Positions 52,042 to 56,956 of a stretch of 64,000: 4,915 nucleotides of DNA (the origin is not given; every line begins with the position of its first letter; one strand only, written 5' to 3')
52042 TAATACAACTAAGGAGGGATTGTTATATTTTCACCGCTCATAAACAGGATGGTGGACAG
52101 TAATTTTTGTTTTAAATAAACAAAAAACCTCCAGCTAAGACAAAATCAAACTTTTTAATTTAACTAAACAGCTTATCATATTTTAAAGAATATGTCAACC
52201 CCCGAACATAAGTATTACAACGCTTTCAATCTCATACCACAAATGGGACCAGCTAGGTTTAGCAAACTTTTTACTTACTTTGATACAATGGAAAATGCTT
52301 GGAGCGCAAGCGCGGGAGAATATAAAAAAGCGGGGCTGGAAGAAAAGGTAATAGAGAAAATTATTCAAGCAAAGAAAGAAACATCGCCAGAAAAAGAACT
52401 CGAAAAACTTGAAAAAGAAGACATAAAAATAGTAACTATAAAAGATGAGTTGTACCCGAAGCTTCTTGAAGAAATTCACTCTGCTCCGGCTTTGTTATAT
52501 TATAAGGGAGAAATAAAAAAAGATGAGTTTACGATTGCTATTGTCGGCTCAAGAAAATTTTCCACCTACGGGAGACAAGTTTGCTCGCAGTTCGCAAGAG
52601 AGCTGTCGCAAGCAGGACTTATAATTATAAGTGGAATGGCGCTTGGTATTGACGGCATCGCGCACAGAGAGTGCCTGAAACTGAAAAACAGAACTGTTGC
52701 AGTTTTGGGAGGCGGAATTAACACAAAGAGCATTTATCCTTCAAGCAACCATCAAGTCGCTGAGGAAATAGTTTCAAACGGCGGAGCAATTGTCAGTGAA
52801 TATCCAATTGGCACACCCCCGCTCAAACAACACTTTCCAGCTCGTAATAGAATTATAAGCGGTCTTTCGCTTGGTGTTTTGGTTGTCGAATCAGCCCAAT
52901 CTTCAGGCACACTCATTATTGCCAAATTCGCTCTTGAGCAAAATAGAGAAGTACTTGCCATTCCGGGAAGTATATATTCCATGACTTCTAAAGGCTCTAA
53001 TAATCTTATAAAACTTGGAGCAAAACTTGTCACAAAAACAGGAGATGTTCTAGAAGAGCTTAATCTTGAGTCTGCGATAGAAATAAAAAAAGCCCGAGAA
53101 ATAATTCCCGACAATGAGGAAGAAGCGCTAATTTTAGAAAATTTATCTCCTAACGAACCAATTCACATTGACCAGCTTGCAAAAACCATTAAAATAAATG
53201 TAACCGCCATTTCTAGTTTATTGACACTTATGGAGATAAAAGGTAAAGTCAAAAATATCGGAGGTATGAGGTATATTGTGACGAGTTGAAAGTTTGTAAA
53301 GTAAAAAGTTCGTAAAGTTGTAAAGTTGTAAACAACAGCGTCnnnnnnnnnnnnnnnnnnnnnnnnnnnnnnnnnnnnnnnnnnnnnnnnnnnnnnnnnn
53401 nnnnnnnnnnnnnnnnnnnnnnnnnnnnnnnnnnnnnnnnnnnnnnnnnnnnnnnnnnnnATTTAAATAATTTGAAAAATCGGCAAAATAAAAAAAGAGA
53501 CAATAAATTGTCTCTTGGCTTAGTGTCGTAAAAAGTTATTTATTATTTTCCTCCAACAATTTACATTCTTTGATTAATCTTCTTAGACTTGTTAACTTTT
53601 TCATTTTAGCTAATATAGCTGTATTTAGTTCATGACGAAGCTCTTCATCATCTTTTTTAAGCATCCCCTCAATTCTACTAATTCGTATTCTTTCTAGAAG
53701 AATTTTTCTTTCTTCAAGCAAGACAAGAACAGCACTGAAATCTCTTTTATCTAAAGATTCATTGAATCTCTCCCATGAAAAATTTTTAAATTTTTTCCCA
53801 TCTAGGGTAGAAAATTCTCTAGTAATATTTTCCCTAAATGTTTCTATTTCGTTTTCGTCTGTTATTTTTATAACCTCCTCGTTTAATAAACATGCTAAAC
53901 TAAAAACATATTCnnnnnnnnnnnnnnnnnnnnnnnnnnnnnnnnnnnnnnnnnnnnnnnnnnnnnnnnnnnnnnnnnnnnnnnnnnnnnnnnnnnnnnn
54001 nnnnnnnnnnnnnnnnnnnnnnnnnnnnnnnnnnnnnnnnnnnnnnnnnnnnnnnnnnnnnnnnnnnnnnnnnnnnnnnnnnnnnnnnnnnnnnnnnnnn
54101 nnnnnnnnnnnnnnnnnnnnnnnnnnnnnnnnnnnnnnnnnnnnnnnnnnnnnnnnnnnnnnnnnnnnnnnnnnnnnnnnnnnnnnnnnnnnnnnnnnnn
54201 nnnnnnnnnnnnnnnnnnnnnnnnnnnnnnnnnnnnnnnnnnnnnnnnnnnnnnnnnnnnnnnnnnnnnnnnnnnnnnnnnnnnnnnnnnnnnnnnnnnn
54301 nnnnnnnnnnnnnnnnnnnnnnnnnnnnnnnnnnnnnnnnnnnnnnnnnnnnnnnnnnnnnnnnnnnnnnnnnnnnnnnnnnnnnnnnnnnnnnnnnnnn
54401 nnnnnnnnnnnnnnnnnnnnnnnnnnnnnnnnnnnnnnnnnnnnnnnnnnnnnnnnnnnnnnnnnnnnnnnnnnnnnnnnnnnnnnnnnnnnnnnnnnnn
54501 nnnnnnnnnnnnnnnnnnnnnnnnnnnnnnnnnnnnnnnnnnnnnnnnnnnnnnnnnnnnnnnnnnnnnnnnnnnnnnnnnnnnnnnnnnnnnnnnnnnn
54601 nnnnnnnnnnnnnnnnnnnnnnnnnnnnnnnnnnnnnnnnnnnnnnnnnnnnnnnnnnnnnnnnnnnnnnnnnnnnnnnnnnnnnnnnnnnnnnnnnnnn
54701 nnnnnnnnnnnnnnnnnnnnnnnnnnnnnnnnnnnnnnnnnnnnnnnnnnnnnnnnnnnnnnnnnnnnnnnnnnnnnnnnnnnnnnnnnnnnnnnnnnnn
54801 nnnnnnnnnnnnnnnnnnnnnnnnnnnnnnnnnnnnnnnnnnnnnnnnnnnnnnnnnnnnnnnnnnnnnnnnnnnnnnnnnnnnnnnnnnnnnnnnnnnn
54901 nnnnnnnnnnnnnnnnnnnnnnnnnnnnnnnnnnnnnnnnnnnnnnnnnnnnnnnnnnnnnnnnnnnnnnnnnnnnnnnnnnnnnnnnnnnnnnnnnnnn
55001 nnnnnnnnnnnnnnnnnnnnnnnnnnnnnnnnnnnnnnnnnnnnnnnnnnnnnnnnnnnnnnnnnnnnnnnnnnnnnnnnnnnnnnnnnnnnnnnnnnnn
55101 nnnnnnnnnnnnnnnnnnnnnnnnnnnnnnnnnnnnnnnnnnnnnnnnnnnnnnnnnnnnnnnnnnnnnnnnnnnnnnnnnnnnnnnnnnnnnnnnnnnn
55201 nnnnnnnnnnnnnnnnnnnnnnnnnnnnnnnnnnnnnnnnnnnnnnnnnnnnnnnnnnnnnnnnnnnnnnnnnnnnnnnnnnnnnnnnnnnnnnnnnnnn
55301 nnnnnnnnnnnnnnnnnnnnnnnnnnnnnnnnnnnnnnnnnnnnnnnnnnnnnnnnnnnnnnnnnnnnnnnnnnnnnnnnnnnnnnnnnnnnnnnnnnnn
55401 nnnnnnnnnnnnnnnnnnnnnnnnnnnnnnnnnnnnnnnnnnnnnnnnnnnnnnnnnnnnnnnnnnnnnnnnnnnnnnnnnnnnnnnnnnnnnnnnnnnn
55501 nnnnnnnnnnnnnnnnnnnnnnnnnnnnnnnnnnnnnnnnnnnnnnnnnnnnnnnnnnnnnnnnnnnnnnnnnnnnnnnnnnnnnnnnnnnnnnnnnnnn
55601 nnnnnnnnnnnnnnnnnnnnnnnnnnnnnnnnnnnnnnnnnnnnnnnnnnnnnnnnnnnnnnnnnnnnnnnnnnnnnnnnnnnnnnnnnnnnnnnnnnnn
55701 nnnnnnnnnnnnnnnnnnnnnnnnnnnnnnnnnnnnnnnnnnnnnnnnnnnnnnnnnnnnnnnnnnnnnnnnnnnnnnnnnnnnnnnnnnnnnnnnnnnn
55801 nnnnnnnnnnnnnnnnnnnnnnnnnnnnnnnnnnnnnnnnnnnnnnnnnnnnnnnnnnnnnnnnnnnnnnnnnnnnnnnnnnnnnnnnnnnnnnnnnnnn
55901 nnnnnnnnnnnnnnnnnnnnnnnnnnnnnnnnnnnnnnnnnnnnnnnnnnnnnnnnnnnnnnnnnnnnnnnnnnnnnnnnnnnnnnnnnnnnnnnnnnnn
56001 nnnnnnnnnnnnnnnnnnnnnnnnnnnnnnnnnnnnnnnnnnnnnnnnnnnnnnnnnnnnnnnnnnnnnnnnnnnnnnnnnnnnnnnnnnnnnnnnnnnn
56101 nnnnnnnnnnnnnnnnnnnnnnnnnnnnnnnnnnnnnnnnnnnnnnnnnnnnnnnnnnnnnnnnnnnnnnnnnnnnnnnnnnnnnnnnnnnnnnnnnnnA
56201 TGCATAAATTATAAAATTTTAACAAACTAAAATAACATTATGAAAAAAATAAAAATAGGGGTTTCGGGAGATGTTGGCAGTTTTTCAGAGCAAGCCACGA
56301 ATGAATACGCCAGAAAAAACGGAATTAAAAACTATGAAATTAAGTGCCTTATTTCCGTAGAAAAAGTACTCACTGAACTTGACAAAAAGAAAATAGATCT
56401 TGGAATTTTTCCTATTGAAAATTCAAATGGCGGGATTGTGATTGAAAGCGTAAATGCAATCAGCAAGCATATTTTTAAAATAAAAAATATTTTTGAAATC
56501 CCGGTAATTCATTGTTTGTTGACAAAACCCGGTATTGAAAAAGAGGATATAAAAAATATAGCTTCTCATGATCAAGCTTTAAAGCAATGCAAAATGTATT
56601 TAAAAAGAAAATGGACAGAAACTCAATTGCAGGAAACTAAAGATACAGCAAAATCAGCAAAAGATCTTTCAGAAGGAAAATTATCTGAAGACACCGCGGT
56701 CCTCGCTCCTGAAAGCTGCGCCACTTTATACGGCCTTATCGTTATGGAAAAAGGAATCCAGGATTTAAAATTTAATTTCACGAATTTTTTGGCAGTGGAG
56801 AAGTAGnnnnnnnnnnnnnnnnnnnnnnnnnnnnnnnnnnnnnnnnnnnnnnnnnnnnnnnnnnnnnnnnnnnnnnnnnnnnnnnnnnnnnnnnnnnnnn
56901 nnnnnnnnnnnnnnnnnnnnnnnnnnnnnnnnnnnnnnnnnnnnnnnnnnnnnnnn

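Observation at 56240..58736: Three clustered prephenate-dehydratase paralogs, two ACT-less with altered catalytic motif, in a genome otherwise showing no aromatic amino-acid pathway genes in this window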

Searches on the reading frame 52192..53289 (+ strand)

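Call 10: search_protein_families(library=pfam, proteins=[window:52192-53289:+], max_evalue=0.001)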
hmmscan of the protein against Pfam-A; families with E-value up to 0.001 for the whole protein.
window:52192-53289:+ (365 aa): 2 families
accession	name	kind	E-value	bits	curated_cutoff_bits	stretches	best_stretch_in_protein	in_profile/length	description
PF02481.21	DNA_processg_A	-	2.5e-77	259.3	29.6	1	73-281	2-211/212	DNA recombination-mediator protein A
PF17782.7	DprA_WH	-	7.5e-09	35.9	22.9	1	301-358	4-60/61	DprA winged helix domain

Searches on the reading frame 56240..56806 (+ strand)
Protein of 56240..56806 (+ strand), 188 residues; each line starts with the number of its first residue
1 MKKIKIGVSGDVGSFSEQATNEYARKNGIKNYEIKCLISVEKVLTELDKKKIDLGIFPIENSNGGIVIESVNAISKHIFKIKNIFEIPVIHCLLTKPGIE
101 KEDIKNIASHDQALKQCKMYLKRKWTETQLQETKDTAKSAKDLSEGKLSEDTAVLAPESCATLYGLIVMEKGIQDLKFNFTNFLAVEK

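Call 4: search_protein_families(library=pfam, proteins=[window:56240-56806:+], max_evalue=0.01)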
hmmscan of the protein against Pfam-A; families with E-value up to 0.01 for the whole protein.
window:56240-56806:+ (188 aa): 1 family
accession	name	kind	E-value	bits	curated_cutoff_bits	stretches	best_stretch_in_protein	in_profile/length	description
PF00800.23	PDT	-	2.8e-43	148.3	25.2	1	6-187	1-177/181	Prephenate dehydratase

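Call 5: search_protein_families(library=ncbifam, proteins=[window:56240-56806:+], max_evalue=0.01)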
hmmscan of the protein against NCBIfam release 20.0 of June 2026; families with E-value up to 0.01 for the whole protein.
window:56240-56806:+ (188 aa): 3 families
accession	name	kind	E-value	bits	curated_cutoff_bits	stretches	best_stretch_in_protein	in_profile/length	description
NF008865.0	PRK11898.1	equivalog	6.1e-34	117.4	219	1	5-187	3-183/284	prephenate dehydratase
NF008866.0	PRK11899.1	equivalog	6.7e-28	97.7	359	1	4-186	6-180/283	prephenate dehydratase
NF007910.0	PRK10622.1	equivalog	5.6e-19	68.3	577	1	5-186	105-283/386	bifunctional chorismate mutase/prephenate dehydratase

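Call 25: find_encoding_contigs(protein=window:56240-56806:+, flank=10000, max_places=4)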
Protein window:56240-56806:+ (188 aa): 3 contigs read that carry it; 2 places shown.
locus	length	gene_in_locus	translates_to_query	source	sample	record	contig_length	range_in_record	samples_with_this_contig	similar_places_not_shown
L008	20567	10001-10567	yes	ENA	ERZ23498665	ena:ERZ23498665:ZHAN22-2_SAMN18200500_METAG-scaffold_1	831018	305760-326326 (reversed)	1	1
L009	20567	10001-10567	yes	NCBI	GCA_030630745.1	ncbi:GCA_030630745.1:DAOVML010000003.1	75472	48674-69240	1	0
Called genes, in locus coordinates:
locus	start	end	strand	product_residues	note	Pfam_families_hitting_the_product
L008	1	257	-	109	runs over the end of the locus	PF11969:DcpS_C, PF01230:HIT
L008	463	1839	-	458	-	PF13393:tRNA-synt_His, PF00587:tRNA-synt_2b, PF03129:HGTP_anticodon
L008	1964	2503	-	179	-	PF02525:Flavodoxin_2, PF03358:FMN_red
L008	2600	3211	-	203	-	PF10502:Peptidase_S26, PF00717:Peptidase_S24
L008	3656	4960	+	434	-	PF03816:LytR_cpsA_psr, PF13399:LytR_C (weak)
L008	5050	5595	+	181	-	PF01195:Pept_tRNA_hydro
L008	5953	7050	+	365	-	PF02481:DNA_processg_A, PF17782:WHD_DprA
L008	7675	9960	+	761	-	PF01751:Toprim, PF01131:Topoisom_bac, PF01396:Zn_ribbon_Top1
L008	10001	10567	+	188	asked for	PF00800:PDT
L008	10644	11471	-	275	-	PF00800:PDT, PF01842:ACT (weak)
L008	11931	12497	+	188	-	PF00800:PDT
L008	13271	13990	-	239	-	PF00535:Glycos_transf_2, PF10111:Glyco_tranf_2_2 (weak), PF13641:Glyco_tranf_2_3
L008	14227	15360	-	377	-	PF13439:Glyco_transf_4, PF13579:Glyco_trans_4_4, PF20706:GT4-conflict, PF00534:Glycos_transf_1, PF13692:Glyco_trans_1_4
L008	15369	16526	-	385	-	PF13439:Glyco_transf_4, PF13579:Glyco_trans_4_4, PF20706:GT4-conflict (weak), PF00534:Glycos_transf_1, PF13692:Glyco_trans_1_4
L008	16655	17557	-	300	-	PF17115:Toast_rack_N (faint)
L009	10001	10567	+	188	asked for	PF00800:PDT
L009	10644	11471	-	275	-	PF00800:PDT, PF01842:ACT (weak)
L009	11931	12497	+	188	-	PF00800:PDT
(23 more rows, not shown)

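Call 92: list_cluster_members(proteins=[window:56240-56806:+, window:58170-58736:+, window:56883-57710:-])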
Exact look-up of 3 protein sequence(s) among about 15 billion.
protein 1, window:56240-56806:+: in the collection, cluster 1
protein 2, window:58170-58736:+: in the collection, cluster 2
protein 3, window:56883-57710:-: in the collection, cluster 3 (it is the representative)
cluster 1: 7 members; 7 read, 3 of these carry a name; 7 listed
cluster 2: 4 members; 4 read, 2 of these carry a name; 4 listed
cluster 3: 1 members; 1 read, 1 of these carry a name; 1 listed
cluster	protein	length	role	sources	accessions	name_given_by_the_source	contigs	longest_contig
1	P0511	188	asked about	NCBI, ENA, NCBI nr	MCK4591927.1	prephenate dehydratase [Candidatus Parcubacteria bacterium]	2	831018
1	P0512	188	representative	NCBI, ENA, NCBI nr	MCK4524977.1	MAG: prephenate dehydratase [Candidatus Andersenbacteria bacterium] | prephenate dehydratase [Candidatus Andersenbacteria bacterium]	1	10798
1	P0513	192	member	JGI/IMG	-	prephenate dehydratase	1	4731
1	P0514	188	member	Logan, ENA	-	-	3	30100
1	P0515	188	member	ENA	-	-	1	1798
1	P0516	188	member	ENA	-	-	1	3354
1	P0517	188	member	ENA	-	-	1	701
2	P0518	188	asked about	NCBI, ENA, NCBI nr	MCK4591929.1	hypothetical protein KAT63_00645 [Candidatus Parcubacteria bacterium] | hypothetical protein [Candidatus Parcubacteria bacterium]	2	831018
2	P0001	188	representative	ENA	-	-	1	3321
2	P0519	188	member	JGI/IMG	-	prephenate dehydratase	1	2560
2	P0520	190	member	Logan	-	-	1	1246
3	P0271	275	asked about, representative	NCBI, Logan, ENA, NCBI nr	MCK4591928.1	ACT domain-containing protein [Candidatus Parcubacteria bacterium]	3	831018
